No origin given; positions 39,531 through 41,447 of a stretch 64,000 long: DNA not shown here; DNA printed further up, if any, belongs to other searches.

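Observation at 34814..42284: Tandem array of four cytoplasmic NPP-like alkaline-phosphatase-superfamily paralogues with a shared acidic-LGY[VL] C-terminal tail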

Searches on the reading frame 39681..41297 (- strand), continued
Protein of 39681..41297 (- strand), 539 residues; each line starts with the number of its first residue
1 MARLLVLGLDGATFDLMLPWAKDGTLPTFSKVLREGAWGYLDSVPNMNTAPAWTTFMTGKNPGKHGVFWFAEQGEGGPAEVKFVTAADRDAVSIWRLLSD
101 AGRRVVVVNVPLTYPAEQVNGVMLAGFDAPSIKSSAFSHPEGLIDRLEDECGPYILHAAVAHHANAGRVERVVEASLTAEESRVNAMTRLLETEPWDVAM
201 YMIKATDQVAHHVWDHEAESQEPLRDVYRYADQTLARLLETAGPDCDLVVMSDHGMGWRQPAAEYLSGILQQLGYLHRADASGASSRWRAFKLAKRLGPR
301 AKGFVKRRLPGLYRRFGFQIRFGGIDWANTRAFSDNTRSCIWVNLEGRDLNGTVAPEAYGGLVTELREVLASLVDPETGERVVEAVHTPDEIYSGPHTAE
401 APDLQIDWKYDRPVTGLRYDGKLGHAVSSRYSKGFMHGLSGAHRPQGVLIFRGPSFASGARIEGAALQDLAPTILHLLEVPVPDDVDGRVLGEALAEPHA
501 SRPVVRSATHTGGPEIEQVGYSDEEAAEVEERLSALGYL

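Call 41: fold_search(model_id=the predicted structure, library=pdb)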
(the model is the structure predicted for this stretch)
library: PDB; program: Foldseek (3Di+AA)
matches with E <= 10: 613; with E <= 0.001: 350
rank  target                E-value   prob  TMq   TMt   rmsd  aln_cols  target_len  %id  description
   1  2gsn_A                7.6e-15  1.00  0.47  0.65   9.3       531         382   16  Structure of Xac Nucleotide Pyrophosphatase/Phosphodiesterase (released 2006-08-01)
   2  7n1s_B                9.6e-15  1.00  0.49  0.67   7.9       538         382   14  Crystal Structure Analysis of Xac Nucleotide Pyrophosphatase/Phosphodiesterase (released 2022-06-01)
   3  5xwk                  1.2e-14  1.00  0.50  0.51   9.9       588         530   15  Crystal Structure of SPAP, an alkaline phosphatase from Sphingomonas in complex with inorganic phosphate (released 2018-07-18)
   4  7mw8_F                1.4e-14  1.00  0.49  0.67   6.6       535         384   14  Crystal Structure Analysis of Xac Nucleotide Pyrophosphatase/Phosphodiesterase (released 2022-05-18)
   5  3q3q                  2.0e-14  1.00  0.50  0.51  10.6       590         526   16  Crystal Structure of SPAP: an novel alkaline phosphatase from bacterium Sphingomonas sp. strain BSAR-1 (released 2011-12-28)
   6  7mw8_B                2.1e-14  1.00  0.50  0.68   6.6       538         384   16  Crystal Structure Analysis of Xac Nucleotide Pyrophosphatase/Phosphodiesterase (released 2022-05-18)
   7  7mw8_A                2.2e-14  1.00  0.50  0.69   5.5       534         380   14  Crystal Structure Analysis of Xac Nucleotide Pyrophosphatase/Phosphodiesterase (released 2022-05-18)
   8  7mw8_D                2.2e-14  1.00  0.48  0.65   7.9       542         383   15  Crystal Structure Analysis of Xac Nucleotide Pyrophosphatase/Phosphodiesterase (released 2022-05-18)
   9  7n1s_A                2.5e-14  1.00  0.48  0.65   8.3       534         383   14  Crystal Structure Analysis of Xac Nucleotide Pyrophosphatase/Phosphodiesterase (released 2022-06-01)
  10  5egh_B                3.2e-14  1.00  0.47  0.62   7.1       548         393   15  Structure of ENPP6, a choline-specific glycerophosphodiester-phosphodiesterase in complex with phosphocholine (released 2016-03-09)
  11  5ege_A                3.4e-14  1.00  0.46  0.61   9.3       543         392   15  Structure of ENPP6, a choline-specific glycerophosphodiester-phosphodiesterase (released 2016-03-09)
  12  1ei6_A                3.6e-14  1.00  0.52  0.68   6.2       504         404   15  CRYSTAL STRUCTURE OF PHOSPHONOACETATE HYDROLASE COMPLEXED WITH PHOSPHONOFORMATE (released 2003-11-25)
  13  7cba_B                3.6e-14  1.00  0.48  0.35   9.0       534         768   12  Crystal structure of snake venom phosphodiesterase (PDE) from Taiwan cobra (Naja atra atra) in complex with isorhamnet (released 2021-07-21)
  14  7mw8_C                3.8e-14  1.00  0.49  0.66   7.3       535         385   16  Crystal Structure Analysis of Xac Nucleotide Pyrophosphatase/Phosphodiesterase (released 2022-05-18)
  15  5ven_B                5.2e-14  1.00  0.46  0.63   7.5       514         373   15  Murine ectonucleotide pyrophosphatase / phosphodiesterase 5 (ENPP5, NPP5) (released 2017-09-20)
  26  1ei6_C                2.5e-13  1.00  0.50  0.65   6.6       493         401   16  CRYSTAL STRUCTURE OF PHOSPHONOACETATE HYDROLASE COMPLEXED WITH PHOSPHONOFORMATE (released 2003-11-25)
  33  6f30_A                4.5e-13  1.00  0.48  0.37   8.5       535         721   12  Crystal structure of ectonucleotide phosphodiesterase/pyrophosphatase-3 (NPP3) in complex with UDPGlcNAc (released 2018-08-01)
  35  6f30_B                5.1e-13  1.00  0.49  0.37   8.5       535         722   12  Crystal structure of ectonucleotide phosphodiesterase/pyrophosphatase-3 (NPP3) in complex with UDPGlcNAc (released 2018-08-01)
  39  1ei6_B                6.1e-13  1.00  0.49  0.63   7.6       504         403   16  CRYSTAL STRUCTURE OF PHOSPHONOACETATE HYDROLASE COMPLEXED WITH PHOSPHONOFORMATE (released 2003-11-25)
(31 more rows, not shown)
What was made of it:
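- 39678..41297 (-): NPP-like paralogue 4 (539 aa, Thr nucleophile), starting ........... and ending ...LSALGYL. Top Foldseek match is Xac NPP (call 41).
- On Alkaline-phosphatase superfamily, NPP branch (Pfam PF01663): Foldseek top hits are 2gsn, 7mw8, 5xwk, 5egh and 1ei6, with probability 1.00 and TM-score (target-normalised) up to 0.69 (call 41).
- ENPP3 binds UDP-GlcNAc in PDB entry 6f30 (call 41). The top structural matches are nucleotide-hydrolysing NPPs (call 41).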

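Call 56: search_protein_representatives(alignment_id=A1)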
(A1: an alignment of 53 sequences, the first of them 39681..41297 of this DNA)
Query: 53 sequences, 561 profile positions. Proteins with E-value up to 0.001 (for the whole library): 36650; up to 1e-10: 23288; up to 1e-30: 11895. The best 150 are listed.
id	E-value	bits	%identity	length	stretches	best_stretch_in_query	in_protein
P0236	0.0e+00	1058.3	-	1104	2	3-527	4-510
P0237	8.9e-260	879.4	-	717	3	29-281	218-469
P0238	1.5e-218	743.4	-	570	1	3-560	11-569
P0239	3.1e-212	722.5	-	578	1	3-560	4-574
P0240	1.6e-209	713.5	-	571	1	4-561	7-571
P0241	1.3e-207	707.2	-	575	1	3-561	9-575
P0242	7.8e-207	704.6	-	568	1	4-560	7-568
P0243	8.1e-206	701.3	-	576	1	2-560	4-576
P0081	1.5e-205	700.4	-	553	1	6-561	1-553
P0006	1.3e-204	697.3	-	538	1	2-560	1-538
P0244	4.9e-203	692.1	-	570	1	1-560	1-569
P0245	5.4e-203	692.0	-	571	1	3-560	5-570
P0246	7.7e-203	691.5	-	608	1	2-561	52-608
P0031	1.2e-201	687.5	-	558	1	4-560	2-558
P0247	2.9e-200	682.9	-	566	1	3-560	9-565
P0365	4.4e-171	586.6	-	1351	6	4-269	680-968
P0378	8.6e-170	582.3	-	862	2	1-303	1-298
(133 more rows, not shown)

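Call 67: search_solved_structures(query=A1, max_evalue=0.01)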
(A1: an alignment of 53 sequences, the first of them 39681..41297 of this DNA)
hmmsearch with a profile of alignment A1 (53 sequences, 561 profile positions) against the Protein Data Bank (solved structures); distinct sequences matched with E-value up to 0.01: 76 (the best 60 are shown).
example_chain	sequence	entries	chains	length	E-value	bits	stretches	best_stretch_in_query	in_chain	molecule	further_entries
3szy_A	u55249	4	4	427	7.5e-10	41.1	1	8-108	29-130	phosphonoacetate hydrolase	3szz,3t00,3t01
3t02_A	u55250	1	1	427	3.4e-09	38.9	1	8-108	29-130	phosphonoacetate hydrolase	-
2gsn_A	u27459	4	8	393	3e-08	35.8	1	5-76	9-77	phosphodiesterase-nucleotide pyrophosphatase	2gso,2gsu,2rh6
7n1s_A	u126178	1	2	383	3.4e-08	35.6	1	5-76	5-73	Phosphodiesterase-nucleotide pyrophosphatase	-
4lqy_A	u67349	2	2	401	1e-07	34.1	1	212-274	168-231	Bis(5'-adenosyl)-triphosphatase ENPP4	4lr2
7mw8_D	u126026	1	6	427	1.8e-07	33.3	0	5-76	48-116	Phosphodiesterase-nucleotide pyrophosphatase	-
4b56_A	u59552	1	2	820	1.8e-07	33.2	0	223-286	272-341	ECTONUCLEOTIDE PYROPHOSPHATASE/PHOSPHODIESTERASE FAMILY MEMBER 1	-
4gtw_A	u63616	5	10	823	1.8e-07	33.2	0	223-286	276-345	Ectonucleotide pyrophosphatase/phosphodiesterase family member 2, Alkaline phosphodiestera | Ectonucleotide pyrophosphatase/phosphodiesterase family member 1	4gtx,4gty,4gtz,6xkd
6wet_AaA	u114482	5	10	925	2.3e-07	32.9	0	6-77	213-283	Ectonucleotide pyrophosphatase/phosphodiesterase family member 1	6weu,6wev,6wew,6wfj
1ei6_A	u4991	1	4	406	2.8e-07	32.6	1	6-108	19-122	PHOSPHONOACETATE HYDROLASE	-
6aek_A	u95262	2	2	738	6.1e-07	31.5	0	223-286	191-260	Ectonucleotide pyrophosphatase/phosphodiesterase 1, isoform CRA_d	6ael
8ghr_A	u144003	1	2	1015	1.3e-06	30.4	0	6-77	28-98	Ectonucleotide pyrophosphatase/phosphodiesterase family member 1, secreted form, Immunoglo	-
5ven_A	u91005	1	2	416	3.5e-06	29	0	211-288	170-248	Ectonucleotide pyrophosphatase/phosphodiesterase family member 5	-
5vpu_A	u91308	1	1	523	3.5e-06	29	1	480-513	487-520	2,3-bisphosphoglycerate-independent phosphoglycerate mutase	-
5veo_A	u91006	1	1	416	1.5e-05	26.9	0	211-288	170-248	Ectonucleotide pyrophosphatase/phosphodiesterase family member 5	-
6f30_A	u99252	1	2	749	8.6e-05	24.4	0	5-70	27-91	Ectonucleotide pyrophosphatase/phosphodiesterase family member 3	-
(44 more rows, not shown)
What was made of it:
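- Closest known: Phosphonoacetate hydrolase PhnA. Same: It is also cytoplasmic (from general knowledge) (calls 41, 67).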

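Call 68: search_protein_families(library=pfam, max_evalue=0.001, proteins=[P0378, P0365, P0236])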
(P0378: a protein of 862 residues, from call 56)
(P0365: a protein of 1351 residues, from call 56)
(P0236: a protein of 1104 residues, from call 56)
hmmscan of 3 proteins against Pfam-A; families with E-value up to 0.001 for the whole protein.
P0378 (862 aa): 21 families
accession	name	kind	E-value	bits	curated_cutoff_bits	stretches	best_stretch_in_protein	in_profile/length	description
PF01663.27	Phosphodiest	-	1.7e-42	146.7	23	1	6-398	2-325/342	Type I phosphodiesterase / nucleotide pyrophosphatase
PF13847.12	Methyltransf_31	-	2.2e-26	92.7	27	1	566-682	3-130/145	Methyltransferase domain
PF08241.18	Methyltransf_11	-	2.9e-26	92.4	21.2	1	571-665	1-95/95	Methyltransferase domain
PF13649.12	Methyltransf_25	-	1.1e-23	84.1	27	1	570-661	1-97/97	Methyltransferase domain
PF13489.12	Methyltransf_23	-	9.3e-18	64.9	27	1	561-673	18-124/164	Methyltransferase domain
PF08242.18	Methyltransf_12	-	1.6e-14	54.8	30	1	571-663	1-98/98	Methyltransferase domain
PF02353.26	CMAS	-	8.2e-12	45.4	27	1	568-671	64-170/273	Mycolic acid cyclopropane synthetase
PF08003.17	Methyltransf_9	-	4.6e-10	39.4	23.8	1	565-715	114-268/315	Protein of unknown function (DUF1698)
PF06325.19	PrmA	-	2.4e-09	37.5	22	1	566-667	161-260/296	Ribosomal protein L11 methyltransferase (PrmA)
PF03141.22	Methyltransf_29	-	4.5e-09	35.9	23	1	549-671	99-223/506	Putative S-adenosyl-L-methionine-dependent methyltransferase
PF01209.24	Ubie_methyltran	-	9.6e-09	35.4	20.1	1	566-665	47-151/233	ubiE/COQ5 methyltransferase family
PF05175.20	MTS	-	3.8e-08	33.6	23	1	566-636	31-104/170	Methyltransferase small domain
PF01728.25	FtsJ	-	5.8e-06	26.8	24.1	1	566-636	21-97/181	FtsJ-like methyltransferase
PF16347.10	SGSH_C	-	9.7e-06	26.3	29.3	1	445-494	41-90/154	N-sulphoglucosamine sulphohydrolase, C-terminal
PF01676.23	Metalloenzyme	-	2.3e-05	24.5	24.3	0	235-265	172-203/252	Metalloenzyme superfamily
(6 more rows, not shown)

P0365 (1351 aa): 24 families
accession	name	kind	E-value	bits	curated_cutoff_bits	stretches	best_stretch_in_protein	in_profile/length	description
PF01663.27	Phosphodiest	-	1.2e-59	203.1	23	3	681-968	1-222/342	Type I phosphodiesterase / nucleotide pyrophosphatase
PF00515.34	TPR_1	-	4.3e-58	191.3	27.8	7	1162-1194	2-34/34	Tetratricopeptide repeat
PF07719.23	TPR_2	-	3.4e-47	155.1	27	4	1162-1193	2-33/34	Tetratricopeptide repeat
PF13181.12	TPR_8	-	3.3e-45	148.8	25.7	4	1161-1193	1-33/34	Tetratricopeptide repeat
PF13414.12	TPR_11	-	1.2e-41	140.6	26.8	5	1168-1208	1-41/42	TPR repeat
PF13431.12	TPR_17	-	2.5e-38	127.6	24.4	4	1152-1181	4-33/34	Tetratricopeptide repeat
PF13424.12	TPR_12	-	3.5e-36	123.7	30.1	6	1127-1190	3-74/77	Tetratricopeptide repeat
PF13432.12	TPR_16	-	5.7e-29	100.6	32.7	5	1166-1227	2-63/65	Tetratricopeptide repeat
PF14559.12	TPR_19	-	6.4e-25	87.7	25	3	1172-1227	2-57/68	Tetratricopeptide repeat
PF13428.12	TPR_14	-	2.3e-24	83.8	23.5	1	1164-1203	4-43/44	Tetratricopeptide repeat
PF13374.12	TPR_10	-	2.7e-24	84.8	27.5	2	1163-1189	4-30/42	Tetratricopeptide repeat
PF13371.12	TPR_9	-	2.4e-17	63.1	35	1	1134-1197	2-65/73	Tetratricopeptide repeat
PF13176.12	TPR_7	-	8e-17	60.3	27.9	0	1163-1193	1-33/36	Tetratricopeptide repeat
PF13174.12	TPR_6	-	6.8e-14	51.9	26.3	0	1166-1193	5-32/33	Tetratricopeptide repeat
PF23914.1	TPR_CcmH_CycH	-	5.7e-13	49.4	42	2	1092-1193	49-153/158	Cytochrome c-type biogenesis protein H TPR domain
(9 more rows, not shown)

P0236 (1104 aa): 2 families
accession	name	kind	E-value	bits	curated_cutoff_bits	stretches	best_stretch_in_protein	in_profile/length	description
PF01663.27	Phosphodiest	-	9.8e-82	275.7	23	2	8-285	3-249/342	Type I phosphodiesterase / nucleotide pyrophosphatase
PF00884.28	Sulfatase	-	4.4e-05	23.4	25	0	780-824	201-252/301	Sulfatase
